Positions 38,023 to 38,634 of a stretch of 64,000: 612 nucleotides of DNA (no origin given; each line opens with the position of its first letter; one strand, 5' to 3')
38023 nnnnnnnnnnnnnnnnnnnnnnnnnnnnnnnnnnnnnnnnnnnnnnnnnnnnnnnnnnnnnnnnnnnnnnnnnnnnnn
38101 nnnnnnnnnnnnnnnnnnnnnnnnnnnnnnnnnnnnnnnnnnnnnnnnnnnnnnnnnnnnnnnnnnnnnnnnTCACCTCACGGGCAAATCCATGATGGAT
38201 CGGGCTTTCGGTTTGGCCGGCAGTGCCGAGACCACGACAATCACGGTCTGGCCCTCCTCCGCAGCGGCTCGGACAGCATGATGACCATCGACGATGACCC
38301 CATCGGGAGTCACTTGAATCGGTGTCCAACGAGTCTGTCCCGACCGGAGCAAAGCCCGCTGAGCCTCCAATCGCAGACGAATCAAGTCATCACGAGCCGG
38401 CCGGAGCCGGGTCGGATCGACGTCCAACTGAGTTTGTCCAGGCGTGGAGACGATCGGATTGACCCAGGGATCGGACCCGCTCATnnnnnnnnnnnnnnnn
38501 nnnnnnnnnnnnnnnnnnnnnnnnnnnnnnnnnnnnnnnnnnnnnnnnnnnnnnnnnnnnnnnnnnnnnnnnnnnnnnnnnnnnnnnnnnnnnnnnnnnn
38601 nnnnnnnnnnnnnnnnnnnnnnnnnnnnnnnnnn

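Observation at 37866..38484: Coupled two-gene module: ParB/Srx-like small nuclease-fold protein plus an unknown 101-aa protein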

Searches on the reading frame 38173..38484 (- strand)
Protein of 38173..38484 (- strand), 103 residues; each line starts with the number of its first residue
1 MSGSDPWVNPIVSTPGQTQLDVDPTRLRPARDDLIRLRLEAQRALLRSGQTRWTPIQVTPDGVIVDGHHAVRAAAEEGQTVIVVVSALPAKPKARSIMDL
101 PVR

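Call 3: search_protein_families(library=pfam, proteins=[window:38173-38484:-], max_evalue=1)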
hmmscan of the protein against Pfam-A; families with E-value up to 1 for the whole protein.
window:38173-38484:- (103 aa): 3 families
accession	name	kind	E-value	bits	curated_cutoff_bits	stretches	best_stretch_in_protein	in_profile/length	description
PF08857.17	ParBc_2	-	0.12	12.9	23.6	1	33-85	26-78/158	Putative ParB-like nuclease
PF21308.3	C3_CUB2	-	0.16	12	26.7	1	28-53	10-36/62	Complement component 3, CUB domain, second segment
PF13207.12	AAA_17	-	0.18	12.5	27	1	26-80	38-91/136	AAA domain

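Call 4: search_protein_families(library=ncbifam, proteins=[window:38173-38484:-], max_evalue=1)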
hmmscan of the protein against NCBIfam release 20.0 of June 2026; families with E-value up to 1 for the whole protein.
window:38173-38484:- (103 aa): 0 families

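Call 5: find_homologous_proteins(query=window:38173-38484:-, max_evalue=0.01)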
Query window:38173-38484:- (103 aa): 55 proteins with E <= 0.01 among 94 candidates.
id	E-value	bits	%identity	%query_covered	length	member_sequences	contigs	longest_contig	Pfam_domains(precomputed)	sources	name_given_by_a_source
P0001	9.0e-31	124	62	100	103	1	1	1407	-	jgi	jgi:hypothetical protein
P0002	1.4e-30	123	60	100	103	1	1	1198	-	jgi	jgi:ParB-like chromosome segregation protein Spo0J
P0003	3.8e-30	122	65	94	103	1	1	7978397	-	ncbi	-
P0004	5.8e-30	121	63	100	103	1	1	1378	-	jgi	jgi:hypothetical protein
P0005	8.2e-30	121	61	100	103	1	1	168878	-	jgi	jgi:hypothetical protein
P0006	1.2e-29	120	60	100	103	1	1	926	-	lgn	-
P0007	1.5e-29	120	59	100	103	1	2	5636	-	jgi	jgi:hypothetical protein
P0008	1.6e-29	120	61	94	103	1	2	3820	-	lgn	-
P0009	1.6e-29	120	59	99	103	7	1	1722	-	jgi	jgi:hypothetical protein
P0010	2.6e-29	119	59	100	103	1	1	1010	-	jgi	jgi:hypothetical protein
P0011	3.8e-29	119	64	100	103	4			-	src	-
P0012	5.4e-29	118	65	94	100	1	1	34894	-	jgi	jgi:hypothetical protein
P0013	6.1e-29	118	60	100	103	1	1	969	-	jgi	jgi:ParB-like chromosome segregation protein Spo0J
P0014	6.5e-29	118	62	100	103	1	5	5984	-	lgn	-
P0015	6.6e-29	118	61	94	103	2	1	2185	-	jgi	jgi:hypothetical protein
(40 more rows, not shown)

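Call 7: find_encoding_contigs(protein=P0003, flank=5000, max_places=3)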
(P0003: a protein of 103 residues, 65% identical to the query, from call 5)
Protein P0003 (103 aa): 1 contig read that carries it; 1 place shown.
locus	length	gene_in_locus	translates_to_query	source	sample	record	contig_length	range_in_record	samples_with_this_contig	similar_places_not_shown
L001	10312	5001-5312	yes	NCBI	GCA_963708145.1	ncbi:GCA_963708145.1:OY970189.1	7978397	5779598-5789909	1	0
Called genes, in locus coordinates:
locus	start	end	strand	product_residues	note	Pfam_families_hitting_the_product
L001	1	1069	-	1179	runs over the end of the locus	PF04015:DUF362, PF22725:GFO_IDH_MocA_C3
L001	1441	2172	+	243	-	-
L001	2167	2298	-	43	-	-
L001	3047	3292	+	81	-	-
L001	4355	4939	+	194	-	PF05685:Uma2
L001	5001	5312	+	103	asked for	-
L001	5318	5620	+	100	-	-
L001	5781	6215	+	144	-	PF00583:Acetyltransf_1, PF13673:Acetyltransf_10, PF13508:Acetyltransf_7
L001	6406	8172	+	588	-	PF00005:ABC_tran, PF13304:AAA_21 (faint), PF02463:SMC_N (faint), PF12848:ABC_tran_Xtn, PF00005:ABC_tran, PF16326:ABC_tran_CTD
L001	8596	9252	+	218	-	PF00149:Metallophos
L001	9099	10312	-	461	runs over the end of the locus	-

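Call 8: find_encoding_contigs(protein=P0005, flank=5000, max_places=3)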
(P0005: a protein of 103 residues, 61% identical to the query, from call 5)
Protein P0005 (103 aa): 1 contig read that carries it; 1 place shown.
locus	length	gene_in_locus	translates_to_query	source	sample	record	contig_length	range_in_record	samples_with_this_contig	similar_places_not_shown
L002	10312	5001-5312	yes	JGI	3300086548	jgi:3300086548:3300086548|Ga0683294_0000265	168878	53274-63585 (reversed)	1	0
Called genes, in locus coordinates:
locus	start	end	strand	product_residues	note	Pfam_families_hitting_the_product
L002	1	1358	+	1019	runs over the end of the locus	PF23500:DUF7133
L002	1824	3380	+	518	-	PF01740:STAS (weak), PF13466:STAS_2 (weak), PF16697:Yop-YscD_cpl, PF00498:FHA, PF01740:STAS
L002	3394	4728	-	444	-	-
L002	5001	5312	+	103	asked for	-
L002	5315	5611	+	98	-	-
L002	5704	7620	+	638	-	PF00005:ABC_tran, PF00006:ATP-synt_ab (faint), PF02463:SMC_N (faint), PF13191:AAA_16 (faint), PF13514:AAA_27 (faint), PF12848:ABC_tran_Xtn, PF00005:ABC_tran, PF16326:ABC_tran_CTD, +2 more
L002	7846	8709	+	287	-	PF00149:Metallophos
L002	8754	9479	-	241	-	PF13267:DUF4058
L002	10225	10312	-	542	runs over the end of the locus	PF00909:Ammonium_transp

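Call 14: search_solved_structures(query=A1, max_evalue=10, show_alignments=3)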
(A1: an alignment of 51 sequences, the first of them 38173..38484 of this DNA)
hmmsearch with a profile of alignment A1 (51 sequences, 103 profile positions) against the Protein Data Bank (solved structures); distinct sequences matched with E-value up to 10: 0.

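Call 19: predict_structure(alignment_id=A1)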
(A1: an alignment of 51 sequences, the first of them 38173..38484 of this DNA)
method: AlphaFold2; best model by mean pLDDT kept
length: 103 residues; sequences in the alignment: 51
mean_pLDDT: 93.6   pTM: 0.85
mean pLDDT of the five models: 93.6, 93.3, 92.8, 92.1, 91.9
residues with pLDDT >= 90: 90; 70-90: 8; 50-70: 3; < 50: 2
segments of 3 or more residues with pLDDT < 50: none
pLDDT, mean of each block of 10 residues (from residue 1): 71 98 97 97 93 92 97 97 97 96 96
secondary structure, 60 per line:
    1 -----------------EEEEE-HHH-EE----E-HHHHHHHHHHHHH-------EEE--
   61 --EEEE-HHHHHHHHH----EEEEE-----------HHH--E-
elements in order: E18-22 H36-48 E56-58 E63-66 H68-76 E81-85

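Call 36: find_related_loci(query=A1, collection=metagenome_contigs, flank=4000)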
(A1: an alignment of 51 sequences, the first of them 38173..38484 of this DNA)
Query A1 (103 aa) in metagenome_contigs; peptide patterns used: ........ (x = any residue, [..] = any of these).
600 stretches matched a pattern (row limit reached: there are more); 21 encode a relative of the query (tblastn E <= 1e-3); 21 distinct loci.
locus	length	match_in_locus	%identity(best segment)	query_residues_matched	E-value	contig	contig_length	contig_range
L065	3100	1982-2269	63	7-102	2e-34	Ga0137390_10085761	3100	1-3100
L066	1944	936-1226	62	7-103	1e-33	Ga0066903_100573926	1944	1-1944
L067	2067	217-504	61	7-102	2e-33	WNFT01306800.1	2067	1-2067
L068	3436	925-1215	57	7-103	2e-32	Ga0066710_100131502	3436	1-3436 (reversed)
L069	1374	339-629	56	7-103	6e-33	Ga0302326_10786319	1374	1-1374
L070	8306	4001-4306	55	1-102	3e-32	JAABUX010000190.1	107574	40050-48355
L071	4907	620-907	60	7-102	5e-31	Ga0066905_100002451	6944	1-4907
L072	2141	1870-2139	63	9-98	2e-30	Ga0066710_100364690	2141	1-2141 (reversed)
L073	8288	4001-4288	59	7-102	8e-30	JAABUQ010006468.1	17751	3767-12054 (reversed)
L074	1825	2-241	65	23-102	2e-29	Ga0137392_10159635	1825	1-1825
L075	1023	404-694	56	7-103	8e-30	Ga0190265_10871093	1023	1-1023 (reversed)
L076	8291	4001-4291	54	7-103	9e-28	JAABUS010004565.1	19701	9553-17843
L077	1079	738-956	70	7-79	3e-28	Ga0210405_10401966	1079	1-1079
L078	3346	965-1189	60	29-103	3e-27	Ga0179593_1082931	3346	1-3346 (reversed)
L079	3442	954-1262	57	1-103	2e-26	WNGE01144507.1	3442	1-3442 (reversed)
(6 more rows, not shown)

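Call 46: search_protein_representatives(alignment_id=A1)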
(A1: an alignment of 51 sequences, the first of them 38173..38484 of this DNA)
Query: 51 sequences, 103 profile positions. Proteins with E-value up to 0.001 (for the whole library): 169; up to 1e-10: 88; up to 1e-30: 6. The best 150 are listed.
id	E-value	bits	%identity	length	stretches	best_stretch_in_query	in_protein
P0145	2.3e-38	146.4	-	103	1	1-103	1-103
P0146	5.5e-36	138.7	-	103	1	8-103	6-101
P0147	1.9e-34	133.8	-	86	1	18-103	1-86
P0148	6.9e-34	132.0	-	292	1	1-103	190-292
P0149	1.3e-33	131.1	-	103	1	1-103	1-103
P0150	4.8e-31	122.9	-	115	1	3-89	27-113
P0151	1.3e-28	115.0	-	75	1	1-74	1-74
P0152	1.6e-28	114.8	-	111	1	24-103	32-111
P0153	7.5e-28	112.6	-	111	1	1-73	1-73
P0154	9.1e-27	109.1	-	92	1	21-102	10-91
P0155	9.1e-26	105.9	-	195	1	8-102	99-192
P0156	2.2e-25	104.7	-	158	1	11-102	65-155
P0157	5.6e-25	103.4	-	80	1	3-80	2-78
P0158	2.3e-24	101.4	-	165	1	6-103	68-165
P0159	3.0e-24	101.1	-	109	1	21-103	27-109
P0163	1.9e-21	92.0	-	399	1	9-103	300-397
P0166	3.2e-21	91.3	-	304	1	8-101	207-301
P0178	2.1e-19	85.5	-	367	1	10-102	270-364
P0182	7.2e-19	83.8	-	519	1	8-93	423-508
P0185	1.1e-18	83.2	-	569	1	10-93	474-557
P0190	3.2e-18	81.7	-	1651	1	7-92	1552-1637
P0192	4.1e-18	81.3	-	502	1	10-102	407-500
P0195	8.6e-18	80.3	-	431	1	9-102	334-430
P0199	3.3e-17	78.4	-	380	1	8-102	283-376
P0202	1.4e-16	76.4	-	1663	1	6-91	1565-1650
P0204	1.6e-16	76.2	-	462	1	4-89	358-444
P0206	2.3e-16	75.7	-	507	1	10-91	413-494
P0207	3.4e-16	75.2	-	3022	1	5-92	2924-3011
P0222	1.9e-12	63.1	-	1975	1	13-102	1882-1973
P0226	6.4e-12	61.4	-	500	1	19-103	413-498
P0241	3.9e-09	52.5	-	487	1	12-100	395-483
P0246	1.0e-08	51.1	-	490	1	3-97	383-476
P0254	8.3e-08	48.2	-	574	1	7-88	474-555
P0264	1.1e-06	44.6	-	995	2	17-79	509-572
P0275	7.7e-06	41.9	-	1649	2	20-90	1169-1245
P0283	5.1e-05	39.3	-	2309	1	13-85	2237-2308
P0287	7.3e-05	38.8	-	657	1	14-89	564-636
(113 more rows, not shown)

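Call 48: search_protein_families(library=pfam, proteins=[P0192, P0163, P0178, P0195, P0199, P0204, P0206, P0226, P0148, P0166], max_evalue=0.001)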
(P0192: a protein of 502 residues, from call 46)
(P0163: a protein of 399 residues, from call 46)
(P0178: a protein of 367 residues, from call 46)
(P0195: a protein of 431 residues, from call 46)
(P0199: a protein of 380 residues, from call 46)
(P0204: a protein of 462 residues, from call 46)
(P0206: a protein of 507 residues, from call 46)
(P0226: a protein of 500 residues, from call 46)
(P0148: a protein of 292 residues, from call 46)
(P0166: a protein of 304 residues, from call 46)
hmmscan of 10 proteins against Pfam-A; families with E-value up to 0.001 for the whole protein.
P0192 (502 aa): 0 families

P0163 (399 aa): 0 families

P0178 (367 aa): 0 families

P0195 (431 aa): 0 families

P0199 (380 aa): 0 families

P0204 (462 aa): 0 families

P0206 (507 aa): 1 family
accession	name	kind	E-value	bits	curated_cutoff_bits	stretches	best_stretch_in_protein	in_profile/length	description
PF07591.16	PT-HINT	-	1.2e-10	42.3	27.7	1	317-402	47-136/137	Pretoxin HINT domain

P0226 (500 aa): 1 family
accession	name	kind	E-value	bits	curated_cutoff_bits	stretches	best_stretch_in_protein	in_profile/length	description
PF04740.18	LXG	-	9.2e-09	35.9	26.5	1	4-168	1-165/202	LXG domain of WXG superfamily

P0148 (292 aa): 0 families

P0166 (304 aa): 0 families

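Call 49: search_protein_families(library=pfam, proteins=[P0190, P0202, P0207, P0222, P0182, P0185], max_evalue=0.001)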
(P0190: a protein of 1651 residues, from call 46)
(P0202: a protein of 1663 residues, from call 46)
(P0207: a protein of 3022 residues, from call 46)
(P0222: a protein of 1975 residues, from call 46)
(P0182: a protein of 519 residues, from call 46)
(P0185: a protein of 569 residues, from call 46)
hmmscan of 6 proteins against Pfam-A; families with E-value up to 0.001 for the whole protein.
P0190 (1651 aa): 2 families
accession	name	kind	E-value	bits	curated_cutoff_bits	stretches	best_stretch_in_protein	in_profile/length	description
PF05593.20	RHS_repeat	-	1.2e-28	99.3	22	1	820-853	4-37/38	RHS Repeat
PF20148.4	DUF6531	-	6.8e-08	33.2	24.1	1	314-399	1-74/74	Domain of unknown function (DUF6531)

P0202 (1663 aa): 1 family
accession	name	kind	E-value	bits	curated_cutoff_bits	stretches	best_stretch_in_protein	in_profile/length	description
PF05593.20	RHS_repeat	-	2.1e-24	85.8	22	3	629-655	1-26/38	RHS Repeat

P0207 (3022 aa): 2 families
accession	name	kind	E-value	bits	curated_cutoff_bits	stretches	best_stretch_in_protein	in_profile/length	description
PF05593.20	RHS_repeat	-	2.9e-46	155.4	22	2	2544-2580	1-37/38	RHS Repeat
PF20148.4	DUF6531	-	3e-14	53.5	24.1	1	1152-1224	2-73/74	Domain of unknown function (DUF6531)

P0222 (1975 aa): 3 families
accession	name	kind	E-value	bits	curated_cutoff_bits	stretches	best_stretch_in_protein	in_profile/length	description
PF05593.20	RHS_repeat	-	1e-36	125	22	1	1179-1213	1-35/38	RHS Repeat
PF25023.1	TEN_YD-shell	-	1.3e-11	43.8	50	0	1507-1560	683-737/909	Teneurin YD-shell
PF03412.21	Peptidase_C39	-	3.1e-08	34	22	1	196-298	13-118/133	Peptidase C39 family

P0182 (519 aa): 0 families

P0185 (569 aa): 1 family
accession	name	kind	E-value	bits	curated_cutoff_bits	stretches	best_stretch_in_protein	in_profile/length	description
PF05593.20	RHS_repeat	-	1.5e-07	32.1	22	0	79-111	1-33/38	RHS Repeat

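Call 51: list_cluster_members(proteins=[window:38173-38484:-, P0056, window:38390-39976:-])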
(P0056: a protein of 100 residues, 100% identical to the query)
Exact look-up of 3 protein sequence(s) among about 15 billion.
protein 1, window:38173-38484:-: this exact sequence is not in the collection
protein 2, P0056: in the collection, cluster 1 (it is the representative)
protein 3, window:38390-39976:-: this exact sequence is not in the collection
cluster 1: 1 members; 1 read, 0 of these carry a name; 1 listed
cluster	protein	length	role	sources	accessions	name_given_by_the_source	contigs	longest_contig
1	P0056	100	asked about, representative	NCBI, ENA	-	-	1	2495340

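Call 53: find_encoding_contigs(protein=P0190, flank=3000, max_places=2)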
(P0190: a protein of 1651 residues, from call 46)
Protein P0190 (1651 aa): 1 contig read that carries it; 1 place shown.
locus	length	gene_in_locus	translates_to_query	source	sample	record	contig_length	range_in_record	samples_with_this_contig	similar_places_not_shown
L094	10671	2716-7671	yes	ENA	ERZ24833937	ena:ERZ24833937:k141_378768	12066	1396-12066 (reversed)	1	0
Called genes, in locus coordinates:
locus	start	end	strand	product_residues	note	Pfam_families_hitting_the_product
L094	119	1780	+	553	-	PF10150:RNase_E_G, PF20833:RNase_E_G_Thio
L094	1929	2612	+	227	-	-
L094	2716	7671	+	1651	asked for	PF20148:DUF6531 (weak), PF25023:TEN_YD-shell (faint), PF05593:RHS_repeat (weak)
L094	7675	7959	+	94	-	-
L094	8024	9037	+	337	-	PF15639:Tox-MPTase3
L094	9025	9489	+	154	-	-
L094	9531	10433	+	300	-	-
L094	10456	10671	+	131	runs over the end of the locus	-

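Call 54: find_encoding_contigs(protein=P0226, flank=3000, max_places=2)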
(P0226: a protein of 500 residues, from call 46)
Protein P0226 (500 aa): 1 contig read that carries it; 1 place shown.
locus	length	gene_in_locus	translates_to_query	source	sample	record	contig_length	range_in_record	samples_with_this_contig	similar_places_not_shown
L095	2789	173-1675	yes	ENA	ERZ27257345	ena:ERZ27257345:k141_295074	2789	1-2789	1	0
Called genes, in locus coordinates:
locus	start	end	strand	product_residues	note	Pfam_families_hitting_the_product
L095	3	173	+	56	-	?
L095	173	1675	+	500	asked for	PF04740:LXG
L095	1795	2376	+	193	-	-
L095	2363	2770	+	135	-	-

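Call 58: search_protein_families(library=pfam, alignment_id=A1, max_evalue=1)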
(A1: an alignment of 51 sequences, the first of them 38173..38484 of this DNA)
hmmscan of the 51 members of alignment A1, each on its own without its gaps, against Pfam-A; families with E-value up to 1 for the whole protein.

A. member 1, window:38173-38484:- (103 aa): 3 families
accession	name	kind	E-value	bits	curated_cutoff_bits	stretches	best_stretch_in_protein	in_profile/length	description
PF08857.17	ParBc_2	-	0.12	12.9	23.6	1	33-85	26-78/158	Putative ParB-like nuclease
PF21308.3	C3_CUB2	-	0.16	12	26.7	1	28-53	10-36/62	Complement component 3, CUB domain, second segment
PF13207.12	AAA_17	-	0.18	12.5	27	1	26-80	38-91/136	AAA domain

B. families by the number of members that match (of 51 scanned): 10 families
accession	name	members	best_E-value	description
PF08857.17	ParBc_2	9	0.016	Putative ParB-like nuclease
PF21308.3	C3_CUB2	5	0.00028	Complement component 3, CUB domain, second segment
PF25211.1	DUF7839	3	0.031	Domain of unknown function (DUF7839)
PF18239.8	HA1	1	0.066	Hemagglutinin I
PF24410.1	wHTH-HSP90_Na-assoc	1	0.086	wHTH-Hsp90_Na associated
PF01933.23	CofD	1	0.14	2-phospho-L-lactate transferase CofD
PF13207.12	AAA_17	1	0.18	AAA domain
PF13344.12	Hydrolase_6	1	0.21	Haloacid dehalogenase-like hydrolase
PF17185.10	NlpE_C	1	0.25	NlpE C-terminal OB domain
PF10633.15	NPCBM_assoc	1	0.26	NPCBM-associated, NEW3 domain of alpha-galactosidase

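Call 59: search_protein_families(library=padloc, proteins=[window:38173-38484:-], max_evalue=1)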
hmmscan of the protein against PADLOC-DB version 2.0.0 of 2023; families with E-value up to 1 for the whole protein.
window:38173-38484:- (103 aa): 0 families

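Call 60: search_protein_families(library=phrogs, proteins=[window:38173-38484:-], max_evalue=1)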
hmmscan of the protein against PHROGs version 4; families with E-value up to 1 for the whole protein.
window:38173-38484:- (103 aa): 9 families
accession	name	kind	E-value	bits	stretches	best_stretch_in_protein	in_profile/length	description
phrog_2859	-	unknown function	0.00075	18.6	1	20-90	371-446/740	-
phrog_498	-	other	0.0037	16.8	1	47-89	67-111/633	DNA methyltransferase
phrog_5931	-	unknown function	0.0058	17.2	1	54-99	55-99/282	-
phrog_2159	-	DNA, RNA and nucleotide metabolism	0.0073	16.7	1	45-78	91-126/365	ParB-like partition protein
phrog_1033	-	DNA, RNA and nucleotide metabolism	0.13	13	1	40-77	59-99/334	ParB-like partition protein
phrog_620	-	DNA, RNA and nucleotide metabolism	0.17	13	1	54-85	46-77/217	ParB-like partition protein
phrog_8071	-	DNA, RNA and nucleotide metabolism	0.23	11.6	1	49-85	40-75/389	ParB-like partition protein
phrog_18056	-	DNA, RNA and nucleotide metabolism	0.25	11.2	1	54-83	39-68/387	ParB-like partition nuclease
phrog_930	-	DNA, RNA and nucleotide metabolism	0.32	11.8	1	54-84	44-74/223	ParB-like partition protein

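Call 61: find_encoding_contigs(protein=P0207, flank=2500, max_places=2)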
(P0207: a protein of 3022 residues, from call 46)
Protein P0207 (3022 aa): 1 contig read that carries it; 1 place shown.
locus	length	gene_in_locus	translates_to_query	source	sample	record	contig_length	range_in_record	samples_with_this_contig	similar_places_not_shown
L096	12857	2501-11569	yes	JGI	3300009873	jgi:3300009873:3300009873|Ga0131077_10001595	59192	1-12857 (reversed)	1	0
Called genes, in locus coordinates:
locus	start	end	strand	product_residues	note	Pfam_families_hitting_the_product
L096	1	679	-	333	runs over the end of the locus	PF00356:LacI, PF00532:Peripla_BP_1, PF13407:Peripla_BP_4, PF13377:Peripla_BP_3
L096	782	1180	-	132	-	-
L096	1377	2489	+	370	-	PF07953:Toxin_R_bind_N, PF13385:Laminin_G_3, PF02210:Laminin_G_2 (faint)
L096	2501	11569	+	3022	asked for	PF20148:DUF6531, PF25023:TEN_YD-shell, PF05593:RHS_repeat (weak)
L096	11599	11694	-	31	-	-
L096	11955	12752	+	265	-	PF07963:N_methyl (weak), PF07596:SBP_bac_10 (faint)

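Call 62: find_encoding_contigs(protein=P0206, flank=2500, max_places=2)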
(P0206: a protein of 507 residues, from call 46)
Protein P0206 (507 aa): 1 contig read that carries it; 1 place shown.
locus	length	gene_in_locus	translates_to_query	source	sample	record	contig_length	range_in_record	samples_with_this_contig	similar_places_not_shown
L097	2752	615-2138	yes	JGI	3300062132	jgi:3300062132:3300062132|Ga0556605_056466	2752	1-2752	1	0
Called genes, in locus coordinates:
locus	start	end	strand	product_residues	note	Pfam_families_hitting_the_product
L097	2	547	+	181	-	?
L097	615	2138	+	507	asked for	PF07591:PT-HINT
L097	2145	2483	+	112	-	-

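Call 63: find_encoding_contigs(protein=P0246, flank=2500, max_places=2)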
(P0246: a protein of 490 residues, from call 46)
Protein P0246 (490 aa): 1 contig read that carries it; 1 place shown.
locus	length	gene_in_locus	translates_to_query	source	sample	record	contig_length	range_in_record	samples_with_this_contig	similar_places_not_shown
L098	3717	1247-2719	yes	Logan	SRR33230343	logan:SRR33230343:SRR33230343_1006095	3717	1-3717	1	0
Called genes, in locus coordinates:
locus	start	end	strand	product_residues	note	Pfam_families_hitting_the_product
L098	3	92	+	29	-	?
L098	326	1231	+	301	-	PF13369:Transglut_core2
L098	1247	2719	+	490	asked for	-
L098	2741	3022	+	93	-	-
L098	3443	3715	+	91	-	?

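Call 80: find_related_loci(query=A1, collection=viral_contigs, flank=4000)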
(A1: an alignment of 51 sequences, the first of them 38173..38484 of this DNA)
Query A1 (103 aa) in viral_contigs; peptide patterns used: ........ (x = any residue, [..] = any of these).
22 stretches matched a pattern, but none encodes a relative of the query by tblastn (E <= 1e-3).

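Call 82: search_dna_similar(query=window:38173-38484:-, collection=plasmids, mode=protein, max_evalue=0.001, max_rows=15)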
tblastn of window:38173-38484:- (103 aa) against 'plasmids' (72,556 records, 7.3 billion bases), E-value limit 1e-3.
No match.
